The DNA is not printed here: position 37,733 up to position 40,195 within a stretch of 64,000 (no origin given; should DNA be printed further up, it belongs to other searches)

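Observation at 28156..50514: Candidate undescribed glycoside-utilisation system feeding a glycerate pathway that lacks Gcl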

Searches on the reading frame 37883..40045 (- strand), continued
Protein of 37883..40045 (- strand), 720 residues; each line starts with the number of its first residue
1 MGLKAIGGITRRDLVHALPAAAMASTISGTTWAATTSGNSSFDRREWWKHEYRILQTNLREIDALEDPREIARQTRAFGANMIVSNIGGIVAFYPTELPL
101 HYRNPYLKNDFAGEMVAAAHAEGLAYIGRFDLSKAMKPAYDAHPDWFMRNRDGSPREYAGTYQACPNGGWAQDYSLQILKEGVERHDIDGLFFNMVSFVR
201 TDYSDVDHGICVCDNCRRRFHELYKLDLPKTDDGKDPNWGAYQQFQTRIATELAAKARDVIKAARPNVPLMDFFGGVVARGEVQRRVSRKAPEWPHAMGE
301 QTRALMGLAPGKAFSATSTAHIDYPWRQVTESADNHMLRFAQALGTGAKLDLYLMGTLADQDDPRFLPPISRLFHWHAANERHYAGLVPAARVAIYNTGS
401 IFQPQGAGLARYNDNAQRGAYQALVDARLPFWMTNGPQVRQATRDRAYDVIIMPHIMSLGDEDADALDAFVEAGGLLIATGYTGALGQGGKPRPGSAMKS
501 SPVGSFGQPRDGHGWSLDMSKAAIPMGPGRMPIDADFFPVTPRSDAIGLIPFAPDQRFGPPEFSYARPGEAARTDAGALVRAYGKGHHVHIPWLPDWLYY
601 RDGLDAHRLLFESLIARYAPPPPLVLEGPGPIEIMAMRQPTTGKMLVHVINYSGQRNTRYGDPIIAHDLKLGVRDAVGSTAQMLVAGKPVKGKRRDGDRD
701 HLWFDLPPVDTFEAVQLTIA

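Call 39: search_protein_families(library=pfam, proteins=[L075:1533-3740:+, L032:1398-2966:+, L027:17353-18996:-, L033:13054-14817:+, L084:852-1763:+, L067:280-1239:+, L053:19346-20113:+, L062:14188-15651:+, L037:18399-19526:-, L038:154-1152:-], max_evalue=0.01)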
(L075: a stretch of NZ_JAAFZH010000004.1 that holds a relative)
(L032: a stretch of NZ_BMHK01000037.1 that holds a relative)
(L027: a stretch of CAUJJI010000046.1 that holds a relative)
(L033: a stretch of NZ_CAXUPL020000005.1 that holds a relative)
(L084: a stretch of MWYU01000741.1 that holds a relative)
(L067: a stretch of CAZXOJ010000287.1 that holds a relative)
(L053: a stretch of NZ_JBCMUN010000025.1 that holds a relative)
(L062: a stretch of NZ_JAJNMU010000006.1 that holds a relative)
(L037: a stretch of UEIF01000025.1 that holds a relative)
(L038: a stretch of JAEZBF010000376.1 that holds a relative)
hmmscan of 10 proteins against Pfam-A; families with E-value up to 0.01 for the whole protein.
L075:1533-3740:+ (735 aa): 1 family
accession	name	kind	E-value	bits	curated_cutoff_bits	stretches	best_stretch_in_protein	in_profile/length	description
PF02838.20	Glyco_hydro_20b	-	6e-06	27.4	26.1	1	32-119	19-101/124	Glycosyl hydrolase family 20, domain 2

L032:1398-2966:+ (522 aa): 2 families
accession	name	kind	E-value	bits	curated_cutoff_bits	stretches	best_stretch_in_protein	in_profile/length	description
PF01229.23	Glyco_hydro_39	-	1.8e-09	37.4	26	1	168-482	151-432/472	Glycosyl hydrolases family 39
PF11790.14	Glyco_hydro_cc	-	0.00025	21.2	21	1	163-253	63-146/237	Glycosyl hydrolase catalytic core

L027:17353-18996:- (547 aa): 1 family
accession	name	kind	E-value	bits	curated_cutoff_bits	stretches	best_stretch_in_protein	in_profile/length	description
PF03662.20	Glyco_hydro_79n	-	2.8e-06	27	23.1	1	323-382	255-315/318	Glycosyl hydrolase family 79, N-terminal domain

L033:13054-14817:+ (587 aa): 0 families

L084:852-1763:+ (303 aa): 1 family
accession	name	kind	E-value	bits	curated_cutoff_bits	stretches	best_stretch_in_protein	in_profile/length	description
PF01261.30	AP_endonuc_2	-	5.6e-15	56.1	31.1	1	42-241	9-203/249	Xylose isomerase-like TIM barrel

L067:280-1239:+ (319 aa): 1 family
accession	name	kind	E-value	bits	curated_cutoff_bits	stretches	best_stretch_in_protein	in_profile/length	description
PF01261.30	AP_endonuc_2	-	8.1e-24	85.1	31.1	1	33-261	4-227/249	Xylose isomerase-like TIM barrel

L053:19346-20113:+ (255 aa): 2 families
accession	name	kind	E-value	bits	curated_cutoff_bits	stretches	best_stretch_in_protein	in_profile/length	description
PF01557.24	FAA_hydrolase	-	8.7e-59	199.2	23.9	1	58-251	2-214/214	Fumarylacetoacetate (FAA) hydrolase C-terminal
PF10370.14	Rv2993c-like_N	-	4e-11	44.1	21.3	1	1-52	1-50/50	Rv2993c-like, N-terminal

L062:14188-15651:+ (487 aa): 2 families
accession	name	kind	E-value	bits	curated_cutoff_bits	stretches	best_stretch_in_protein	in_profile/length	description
PF01565.28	FAD_binding_4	-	5.7e-31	107.5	26.4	1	76-213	3-139/139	FAD binding domain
PF02913.24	FAD-oxidase_C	-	0.00013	22.2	21.2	1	449-482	214-247/248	FAD linked oxidases, C-terminal domain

L037:18399-19526:- (375 aa): 2 families
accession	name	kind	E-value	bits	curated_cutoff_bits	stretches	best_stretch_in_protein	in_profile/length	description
PF13378.12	MR_MLE_C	-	6.9e-52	176.7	29.4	1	145-363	2-217/219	Enolase C-terminal domain-like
PF02746.21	MR_MLE_N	-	1e-18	68.1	22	1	10-121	12-117/117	Mandelate racemase / muconate lactonizing enzyme, N-terminal domain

L038:154-1152:- (332 aa): 3 families
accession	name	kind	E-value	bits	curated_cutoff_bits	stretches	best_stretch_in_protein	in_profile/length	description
PF02826.25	2-Hacid_dh_C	-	4.4e-53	179.7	25.1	1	110-289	2-177/178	D-isomer specific 2-hydroxyacid dehydrogenase, NAD binding domain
PF03446.21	NAD_binding_2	-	3.9e-06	27.4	21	1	148-255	2-109/161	NAD binding domain of 6-phosphogluconate dehydrogenase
PF00389.36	2-Hacid_dh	-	2.4e-05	24.5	24.6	1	20-321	13-133/134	D-isomer specific 2-hydroxyacid dehydrogenase, catalytic domain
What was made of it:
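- GH79-like and GH39-like neighbours occur (call 39).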

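Call 40: predict_structure(alignment_id=A2)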
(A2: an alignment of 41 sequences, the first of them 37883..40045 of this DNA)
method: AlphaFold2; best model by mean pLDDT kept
length: 720 residues; sequences in the alignment: 41
mean_pLDDT: 88.5   pTM: 0.88
mean pLDDT of the five models: 88.5, 87.9, 86.8, 86.6, 85.8
residues with pLDDT >= 90: 522; 70-90: 124; 50-70: 35; < 50: 39
segments of 3 or more residues with pLDDT < 50: 1-10, 16-39, 325-327
pLDDT, mean of each block of 10 residues (from residue 1): 35 46 31 37 90 94 96 98 95 97 96 98 97 94 97 90 95 96 96 85 80 97 97 86 92 93 93 88 59 81 89 88 53 88 96 91 90 98 95 86 65 91 97 93 93 93 96 98 86 90 96 93 94 94 97 87 87 94 98 96 94 97 96 96 96 80 94 94 98 93 97 94
secondary structure, 60 per line:
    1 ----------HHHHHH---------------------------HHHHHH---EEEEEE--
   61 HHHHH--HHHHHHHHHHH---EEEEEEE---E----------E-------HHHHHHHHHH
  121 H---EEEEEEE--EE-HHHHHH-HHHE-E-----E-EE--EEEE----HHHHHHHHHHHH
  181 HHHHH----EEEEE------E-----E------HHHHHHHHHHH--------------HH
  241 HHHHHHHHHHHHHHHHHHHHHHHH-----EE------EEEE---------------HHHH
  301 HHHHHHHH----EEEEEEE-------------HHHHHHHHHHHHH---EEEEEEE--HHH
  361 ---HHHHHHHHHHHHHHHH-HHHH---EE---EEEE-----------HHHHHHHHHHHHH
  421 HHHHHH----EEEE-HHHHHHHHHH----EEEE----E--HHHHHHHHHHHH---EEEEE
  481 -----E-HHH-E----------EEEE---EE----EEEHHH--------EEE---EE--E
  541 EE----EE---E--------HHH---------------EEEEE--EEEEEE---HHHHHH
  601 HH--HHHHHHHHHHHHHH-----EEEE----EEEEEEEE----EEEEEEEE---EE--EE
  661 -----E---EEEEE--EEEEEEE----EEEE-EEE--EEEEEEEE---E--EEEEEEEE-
elements in order (helices of 4 or more, strands of 3 or more residues): H11-16 H44-49 E53-58 H61-65 H68-78 E82-88 H111-121 E125-131 H137-142 E161-164 H169-185 E190-194 H214-224 H239-264 E278-281 H297-308 E313-319 H333-345 E349-355 H364-379 H381-384 E393-396 H408-426 E431-434 H436-445 E450-453 H461-472 E476-480 E503-506 E516-518 E530-532 E540-542 E579-583 E586-591 H595-602 H605-618 E624-627 E632-639 E644-651 E670-674 E677-683 E688-691 E693-695 E698-705 E712-719
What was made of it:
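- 37883..40045 (-): GHL6a: Tat-exported, three-domain GH42/GH151-fold enzyme of the uncharacterised GHL6 family. AF2 pLDDT 88.5 (call 40).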
